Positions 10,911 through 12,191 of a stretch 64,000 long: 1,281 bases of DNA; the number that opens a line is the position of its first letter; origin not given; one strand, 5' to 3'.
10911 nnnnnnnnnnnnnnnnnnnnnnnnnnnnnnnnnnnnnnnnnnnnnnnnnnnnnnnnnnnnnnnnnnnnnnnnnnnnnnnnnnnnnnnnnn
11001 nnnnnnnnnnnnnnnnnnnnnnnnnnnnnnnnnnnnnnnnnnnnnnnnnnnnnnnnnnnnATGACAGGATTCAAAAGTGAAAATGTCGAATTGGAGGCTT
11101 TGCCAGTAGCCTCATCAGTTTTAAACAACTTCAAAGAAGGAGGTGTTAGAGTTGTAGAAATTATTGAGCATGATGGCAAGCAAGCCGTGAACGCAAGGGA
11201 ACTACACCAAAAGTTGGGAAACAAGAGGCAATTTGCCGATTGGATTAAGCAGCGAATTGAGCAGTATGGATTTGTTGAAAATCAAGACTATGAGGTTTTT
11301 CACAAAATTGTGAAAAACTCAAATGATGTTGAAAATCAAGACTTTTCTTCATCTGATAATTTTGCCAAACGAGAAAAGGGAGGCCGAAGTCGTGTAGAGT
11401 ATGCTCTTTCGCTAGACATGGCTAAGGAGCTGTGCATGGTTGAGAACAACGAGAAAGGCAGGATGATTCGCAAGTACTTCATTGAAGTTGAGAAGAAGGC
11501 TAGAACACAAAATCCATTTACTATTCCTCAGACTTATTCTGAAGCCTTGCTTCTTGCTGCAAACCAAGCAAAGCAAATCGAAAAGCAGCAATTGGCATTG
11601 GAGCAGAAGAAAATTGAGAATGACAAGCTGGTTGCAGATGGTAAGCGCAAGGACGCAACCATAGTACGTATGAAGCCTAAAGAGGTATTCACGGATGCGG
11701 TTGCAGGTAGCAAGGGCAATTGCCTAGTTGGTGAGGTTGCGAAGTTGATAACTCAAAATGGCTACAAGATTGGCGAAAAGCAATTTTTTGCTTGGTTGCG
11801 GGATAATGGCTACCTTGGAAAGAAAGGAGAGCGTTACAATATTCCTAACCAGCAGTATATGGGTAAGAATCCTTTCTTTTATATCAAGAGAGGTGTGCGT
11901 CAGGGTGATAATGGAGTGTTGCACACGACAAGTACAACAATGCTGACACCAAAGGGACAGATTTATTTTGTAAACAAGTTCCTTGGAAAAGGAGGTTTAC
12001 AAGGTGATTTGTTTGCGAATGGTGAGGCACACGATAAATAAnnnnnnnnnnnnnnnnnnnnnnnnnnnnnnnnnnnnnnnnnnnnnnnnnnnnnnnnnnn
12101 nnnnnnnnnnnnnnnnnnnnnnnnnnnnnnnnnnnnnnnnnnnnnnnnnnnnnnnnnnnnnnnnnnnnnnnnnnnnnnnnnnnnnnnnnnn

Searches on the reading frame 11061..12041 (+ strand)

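Call 27: search_protein_families(library=phrogs, proteins=[window:11061-12041:+], max_evalue=0.00001)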
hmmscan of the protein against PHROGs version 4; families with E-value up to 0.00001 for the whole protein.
window:11061-12041:+ (326 aa): 9 families
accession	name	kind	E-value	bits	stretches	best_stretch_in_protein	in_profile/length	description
phrog_63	-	transcription regulation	2.5e-60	206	1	34-313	124-361/431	anti-repressor Ant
phrog_5817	-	transcription regulation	6.3e-46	158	1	35-187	19-153/210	anti-repressor Ant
phrog_9438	-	transcription regulation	4.6e-31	108.2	1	198-311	2-115/121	anti-repressor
phrog_130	-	transcription regulation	1.6e-30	107.5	1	21-317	160-418/480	anti-repressor Ant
phrog_377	-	transcription regulation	3.4e-30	106.5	1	34-178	12-144/213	anti-repressor Ant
phrog_14211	-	transcription regulation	2.6e-24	87.1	1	35-152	9-136/234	anti-repressor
phrog_373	-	transcription regulation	1.5e-23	84.7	1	32-192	89-235/373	anti-repressor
phrog_6904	-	unknown function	1.6e-21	77.4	1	35-87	13-65/95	-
phrog_15968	-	transcription regulation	6.3e-12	46.6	1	243-310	2-69/73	anti-repressor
